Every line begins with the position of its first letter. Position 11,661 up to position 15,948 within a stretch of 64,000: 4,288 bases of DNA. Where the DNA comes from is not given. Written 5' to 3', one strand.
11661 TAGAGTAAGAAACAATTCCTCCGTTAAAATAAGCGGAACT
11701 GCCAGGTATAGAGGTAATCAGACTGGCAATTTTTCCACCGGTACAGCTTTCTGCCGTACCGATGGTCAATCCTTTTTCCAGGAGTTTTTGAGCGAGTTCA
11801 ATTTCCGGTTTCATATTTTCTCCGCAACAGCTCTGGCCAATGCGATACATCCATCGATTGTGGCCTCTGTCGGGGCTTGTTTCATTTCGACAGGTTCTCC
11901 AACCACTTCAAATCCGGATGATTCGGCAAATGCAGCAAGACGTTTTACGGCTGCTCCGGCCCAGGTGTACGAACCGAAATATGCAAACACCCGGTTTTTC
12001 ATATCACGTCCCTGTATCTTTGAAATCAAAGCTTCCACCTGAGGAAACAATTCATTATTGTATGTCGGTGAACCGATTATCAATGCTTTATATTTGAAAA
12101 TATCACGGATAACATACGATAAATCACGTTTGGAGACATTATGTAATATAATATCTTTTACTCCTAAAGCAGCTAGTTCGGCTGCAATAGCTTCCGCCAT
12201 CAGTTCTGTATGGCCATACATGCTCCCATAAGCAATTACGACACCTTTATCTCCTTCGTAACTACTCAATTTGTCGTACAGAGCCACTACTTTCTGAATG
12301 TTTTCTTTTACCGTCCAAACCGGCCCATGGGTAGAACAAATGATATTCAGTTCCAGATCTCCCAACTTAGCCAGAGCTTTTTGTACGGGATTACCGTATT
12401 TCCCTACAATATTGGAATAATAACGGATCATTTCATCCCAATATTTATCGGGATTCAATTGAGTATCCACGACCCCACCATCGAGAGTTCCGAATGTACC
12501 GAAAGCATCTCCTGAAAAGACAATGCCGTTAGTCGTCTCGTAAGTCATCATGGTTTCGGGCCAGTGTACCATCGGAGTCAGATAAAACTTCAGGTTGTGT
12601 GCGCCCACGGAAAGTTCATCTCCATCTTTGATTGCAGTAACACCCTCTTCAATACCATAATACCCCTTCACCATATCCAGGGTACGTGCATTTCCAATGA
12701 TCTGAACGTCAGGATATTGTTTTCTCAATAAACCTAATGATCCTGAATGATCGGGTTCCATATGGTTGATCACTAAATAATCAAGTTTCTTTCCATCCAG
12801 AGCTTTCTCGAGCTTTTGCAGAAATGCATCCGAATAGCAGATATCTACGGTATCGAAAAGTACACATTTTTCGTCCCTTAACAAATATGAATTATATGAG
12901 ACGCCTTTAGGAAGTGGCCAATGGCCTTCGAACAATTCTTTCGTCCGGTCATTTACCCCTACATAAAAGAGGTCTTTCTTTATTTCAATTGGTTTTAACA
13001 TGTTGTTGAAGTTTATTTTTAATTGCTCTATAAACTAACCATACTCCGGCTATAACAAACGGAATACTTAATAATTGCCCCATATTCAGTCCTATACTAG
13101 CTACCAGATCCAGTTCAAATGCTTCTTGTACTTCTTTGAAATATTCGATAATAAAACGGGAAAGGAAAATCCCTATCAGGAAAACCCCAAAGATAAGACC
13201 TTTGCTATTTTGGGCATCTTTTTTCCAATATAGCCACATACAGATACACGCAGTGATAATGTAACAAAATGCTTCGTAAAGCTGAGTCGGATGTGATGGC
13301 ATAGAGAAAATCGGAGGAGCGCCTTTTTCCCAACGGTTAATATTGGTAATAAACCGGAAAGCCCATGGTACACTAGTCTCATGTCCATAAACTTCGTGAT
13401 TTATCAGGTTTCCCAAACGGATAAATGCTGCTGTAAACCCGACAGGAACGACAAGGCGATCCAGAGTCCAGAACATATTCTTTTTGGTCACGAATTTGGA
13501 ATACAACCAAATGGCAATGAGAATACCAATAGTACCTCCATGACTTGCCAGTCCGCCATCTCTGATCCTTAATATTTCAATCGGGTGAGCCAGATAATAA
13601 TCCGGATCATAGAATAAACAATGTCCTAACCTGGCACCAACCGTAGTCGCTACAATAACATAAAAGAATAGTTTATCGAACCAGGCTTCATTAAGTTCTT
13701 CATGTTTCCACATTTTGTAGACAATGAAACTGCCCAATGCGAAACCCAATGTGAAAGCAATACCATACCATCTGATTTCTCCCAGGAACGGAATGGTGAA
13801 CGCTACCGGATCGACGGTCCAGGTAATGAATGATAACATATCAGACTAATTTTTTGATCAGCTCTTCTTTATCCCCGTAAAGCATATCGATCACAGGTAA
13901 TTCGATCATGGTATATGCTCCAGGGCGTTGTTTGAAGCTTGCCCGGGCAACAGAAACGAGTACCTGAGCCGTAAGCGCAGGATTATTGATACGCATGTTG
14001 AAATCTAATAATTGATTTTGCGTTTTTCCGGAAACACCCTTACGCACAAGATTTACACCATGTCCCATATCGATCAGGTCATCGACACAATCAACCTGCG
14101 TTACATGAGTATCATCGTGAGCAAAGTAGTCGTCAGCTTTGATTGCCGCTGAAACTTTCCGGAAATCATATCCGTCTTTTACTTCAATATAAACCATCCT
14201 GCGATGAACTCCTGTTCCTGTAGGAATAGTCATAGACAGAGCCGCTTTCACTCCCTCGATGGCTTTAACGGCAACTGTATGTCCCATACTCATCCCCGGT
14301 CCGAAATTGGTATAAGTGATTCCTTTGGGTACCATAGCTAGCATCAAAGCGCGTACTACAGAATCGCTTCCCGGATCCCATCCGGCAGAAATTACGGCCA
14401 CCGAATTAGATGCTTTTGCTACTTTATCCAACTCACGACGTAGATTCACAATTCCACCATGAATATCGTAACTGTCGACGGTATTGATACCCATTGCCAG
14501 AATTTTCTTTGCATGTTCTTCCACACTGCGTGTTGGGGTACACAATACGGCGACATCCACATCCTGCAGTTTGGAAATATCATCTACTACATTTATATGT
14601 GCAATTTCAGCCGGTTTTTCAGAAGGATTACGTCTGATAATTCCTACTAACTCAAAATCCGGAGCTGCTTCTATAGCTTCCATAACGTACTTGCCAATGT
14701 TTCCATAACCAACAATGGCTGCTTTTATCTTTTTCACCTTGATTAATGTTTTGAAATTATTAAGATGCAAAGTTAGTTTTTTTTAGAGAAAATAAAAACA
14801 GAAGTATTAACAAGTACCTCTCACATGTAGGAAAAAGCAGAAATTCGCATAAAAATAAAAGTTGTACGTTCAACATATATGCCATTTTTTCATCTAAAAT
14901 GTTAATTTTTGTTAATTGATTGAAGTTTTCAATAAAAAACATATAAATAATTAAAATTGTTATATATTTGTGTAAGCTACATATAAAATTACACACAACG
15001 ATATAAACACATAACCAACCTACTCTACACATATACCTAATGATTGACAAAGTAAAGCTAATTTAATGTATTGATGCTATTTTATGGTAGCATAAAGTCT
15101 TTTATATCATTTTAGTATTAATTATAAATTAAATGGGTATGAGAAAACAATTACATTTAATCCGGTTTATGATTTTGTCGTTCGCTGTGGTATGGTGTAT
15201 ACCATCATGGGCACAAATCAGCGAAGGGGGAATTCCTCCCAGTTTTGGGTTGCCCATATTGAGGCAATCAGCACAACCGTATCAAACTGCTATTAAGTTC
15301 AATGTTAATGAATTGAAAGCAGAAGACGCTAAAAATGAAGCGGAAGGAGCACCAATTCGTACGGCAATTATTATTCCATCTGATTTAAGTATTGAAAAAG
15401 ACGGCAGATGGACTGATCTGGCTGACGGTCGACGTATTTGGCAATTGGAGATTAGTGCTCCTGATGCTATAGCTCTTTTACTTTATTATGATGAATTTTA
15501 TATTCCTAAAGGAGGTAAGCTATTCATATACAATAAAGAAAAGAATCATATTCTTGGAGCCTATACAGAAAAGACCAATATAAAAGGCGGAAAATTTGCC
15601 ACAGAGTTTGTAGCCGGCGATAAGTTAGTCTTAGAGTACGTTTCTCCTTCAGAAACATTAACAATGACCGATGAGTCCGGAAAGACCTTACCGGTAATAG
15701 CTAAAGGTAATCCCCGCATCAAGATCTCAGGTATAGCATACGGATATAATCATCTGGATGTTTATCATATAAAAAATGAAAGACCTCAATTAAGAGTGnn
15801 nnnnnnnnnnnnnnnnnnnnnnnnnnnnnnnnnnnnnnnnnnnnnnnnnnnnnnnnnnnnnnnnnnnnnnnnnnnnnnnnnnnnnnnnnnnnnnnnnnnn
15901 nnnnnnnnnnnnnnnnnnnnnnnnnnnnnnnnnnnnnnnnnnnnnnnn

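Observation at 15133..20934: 1933-aa gingipain-like modular adhesin built around an S1 serine protease instead of a C25 cysteine protease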

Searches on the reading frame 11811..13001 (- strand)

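Call 16: search_protein_families(library=pfam, proteins=[window:11811-13001:-], max_evalue=0.001)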
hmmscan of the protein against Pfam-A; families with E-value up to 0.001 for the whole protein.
window:11811-13001:- (396 aa): 5 families
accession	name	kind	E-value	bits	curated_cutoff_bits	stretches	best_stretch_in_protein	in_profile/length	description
PF19583.5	ODP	-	4e-21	76.2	27.2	1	35-226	2-194/194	ODP family beta lactamase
PF00258.30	Flavodoxin_1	-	1.8e-16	61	25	1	256-386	1-140/143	Flavodoxin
PF00753.33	Lactamase_B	-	2.7e-11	44.2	22.7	1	34-196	4-171/196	Metallo-beta-lactamase superfamily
PF12724.12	Flavodoxin_5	-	3.5e-07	31.1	27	1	255-344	1-84/145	Flavodoxin domain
PF12706.13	Lactamase_B_2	-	6.1e-06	26.4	27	1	60-163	11-131/200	Beta-lactamase superfamily domain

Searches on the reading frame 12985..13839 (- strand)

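Call 16: search_protein_families(library=pfam, proteins=[window:12985-13839:-], max_evalue=0.001)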
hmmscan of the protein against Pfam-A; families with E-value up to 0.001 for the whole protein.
window:12985-13839:- (284 aa): 1 family
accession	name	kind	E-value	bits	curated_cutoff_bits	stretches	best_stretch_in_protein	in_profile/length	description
PF01790.23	LGT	-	8.4e-69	232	24.9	1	11-270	1-239/240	Prolipoprotein diacylglyceryl transferase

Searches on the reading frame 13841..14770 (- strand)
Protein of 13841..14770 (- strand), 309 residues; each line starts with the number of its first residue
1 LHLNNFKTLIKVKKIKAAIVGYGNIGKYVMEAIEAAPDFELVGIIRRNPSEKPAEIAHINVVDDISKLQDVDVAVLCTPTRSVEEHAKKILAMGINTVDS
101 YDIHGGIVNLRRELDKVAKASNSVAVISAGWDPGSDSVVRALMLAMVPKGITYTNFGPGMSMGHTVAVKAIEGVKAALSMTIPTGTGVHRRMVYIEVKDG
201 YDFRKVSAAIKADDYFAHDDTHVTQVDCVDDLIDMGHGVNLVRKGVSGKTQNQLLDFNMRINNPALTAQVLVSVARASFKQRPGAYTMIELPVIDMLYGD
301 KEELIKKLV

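Call 16: search_protein_families(library=pfam, proteins=[window:13841-14770:-], max_evalue=0.001)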
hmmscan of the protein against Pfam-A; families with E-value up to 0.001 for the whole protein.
window:13841-14770:- (309 aa): 7 families
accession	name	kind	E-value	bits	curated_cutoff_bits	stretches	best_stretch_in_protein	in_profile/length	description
PF16654.10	DAPDH_C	-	2.4e-21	76.7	30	2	130-184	1-55/154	Diaminopimelic acid dehydrogenase C-terminal domain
PF01408.29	GFO_IDH_MocA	-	4e-11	44.1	24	1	15-96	1-88/120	Oxidoreductase family, NAD-binding Rossmann fold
PF03447.22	NAD_binding_3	-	3.3e-07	31.5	24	1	21-98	1-86/116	Homoserine dehydrogenase, NAD binding domain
PF01113.26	DapB_N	-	1.9e-06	28.4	25.6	1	15-98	1-95/124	Dihydrodipicolinate reductase, N-terminus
PF01118.30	Semialdhyde_dh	-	5.8e-06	27.2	26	1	16-99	1-95/121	Semialdehyde dehydrogenase, NAD binding domain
PF02629.25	CoA_binding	-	1.8e-05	25.8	22.3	1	13-97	2-90/97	CoA binding domain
PF02826.25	2-Hacid_dh_C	-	0.00054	19.8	25.1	0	11-82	33-103/178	D-isomer specific 2-hydroxyacid dehydrogenase, NAD binding domain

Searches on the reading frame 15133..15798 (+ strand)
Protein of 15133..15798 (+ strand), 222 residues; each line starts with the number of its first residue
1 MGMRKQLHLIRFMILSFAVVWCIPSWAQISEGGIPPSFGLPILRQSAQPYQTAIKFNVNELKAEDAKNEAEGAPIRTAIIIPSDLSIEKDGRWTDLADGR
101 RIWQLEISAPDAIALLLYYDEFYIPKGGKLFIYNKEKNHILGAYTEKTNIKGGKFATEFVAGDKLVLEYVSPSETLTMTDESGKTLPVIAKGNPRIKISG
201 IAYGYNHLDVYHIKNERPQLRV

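Call 11: search_protein_families(library=pfam, proteins=[window:15133-15798:+], max_evalue=1)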
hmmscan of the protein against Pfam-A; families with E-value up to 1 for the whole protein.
window:15133-15798:+ (222 aa): 0 families

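Call 65: search_protein_families(library=ncbifam, proteins=[window:15133-15798:+], max_evalue=0.01)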
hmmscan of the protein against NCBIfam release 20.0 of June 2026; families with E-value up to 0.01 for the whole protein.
window:15133-15798:+ (222 aa): 0 families

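Call 86: search_solved_structures(query=A5, max_evalue=10, show_alignments=2)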
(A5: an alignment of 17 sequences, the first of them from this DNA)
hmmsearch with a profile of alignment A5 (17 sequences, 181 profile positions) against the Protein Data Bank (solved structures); distinct sequences matched with E-value up to 10: 3.
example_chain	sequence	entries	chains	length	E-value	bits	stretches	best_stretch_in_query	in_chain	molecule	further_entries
7sq5_A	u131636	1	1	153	0.46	13.3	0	139-174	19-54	Designed trefoil knot protein, variant 3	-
9omd_I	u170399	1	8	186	0.64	12.8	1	66-163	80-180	Lysyl endopeptidase propeptide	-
3blv_B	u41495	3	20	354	1.6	11.5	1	114-149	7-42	Isocitrate dehydrogenase [NAD] subunit 2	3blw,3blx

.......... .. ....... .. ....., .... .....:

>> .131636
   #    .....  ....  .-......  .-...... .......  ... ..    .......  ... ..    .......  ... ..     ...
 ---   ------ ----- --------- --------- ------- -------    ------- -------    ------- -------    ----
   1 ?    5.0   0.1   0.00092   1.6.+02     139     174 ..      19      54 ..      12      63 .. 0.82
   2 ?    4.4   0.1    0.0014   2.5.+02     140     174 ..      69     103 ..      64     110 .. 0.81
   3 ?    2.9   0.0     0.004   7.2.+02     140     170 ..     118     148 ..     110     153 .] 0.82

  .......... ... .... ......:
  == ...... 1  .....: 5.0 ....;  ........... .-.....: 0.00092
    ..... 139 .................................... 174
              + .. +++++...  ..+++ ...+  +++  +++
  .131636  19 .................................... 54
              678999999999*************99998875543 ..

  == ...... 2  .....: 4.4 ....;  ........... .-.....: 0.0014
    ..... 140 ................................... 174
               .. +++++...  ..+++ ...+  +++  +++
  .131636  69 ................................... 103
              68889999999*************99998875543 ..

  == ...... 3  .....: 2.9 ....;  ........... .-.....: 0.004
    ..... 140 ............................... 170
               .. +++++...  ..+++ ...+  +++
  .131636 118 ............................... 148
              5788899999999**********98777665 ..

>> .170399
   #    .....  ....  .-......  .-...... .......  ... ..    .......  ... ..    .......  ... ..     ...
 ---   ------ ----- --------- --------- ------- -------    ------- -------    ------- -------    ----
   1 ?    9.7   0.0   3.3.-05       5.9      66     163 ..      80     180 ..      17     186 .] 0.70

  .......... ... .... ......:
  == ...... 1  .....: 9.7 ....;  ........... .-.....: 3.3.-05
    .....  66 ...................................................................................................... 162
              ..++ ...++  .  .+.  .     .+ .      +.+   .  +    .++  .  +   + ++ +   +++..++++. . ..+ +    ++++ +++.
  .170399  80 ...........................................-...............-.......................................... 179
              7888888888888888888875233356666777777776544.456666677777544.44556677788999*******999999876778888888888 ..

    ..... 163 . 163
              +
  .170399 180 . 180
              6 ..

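Call 87: search_protein_families(library=pfam, alignment_id=A5, max_evalue=1)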
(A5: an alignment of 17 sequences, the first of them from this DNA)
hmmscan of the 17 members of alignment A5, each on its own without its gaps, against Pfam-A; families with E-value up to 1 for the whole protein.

A. member 1, seq(195 aa): 0 families

B. families by the number of members that match (of 17 scanned): 0 families
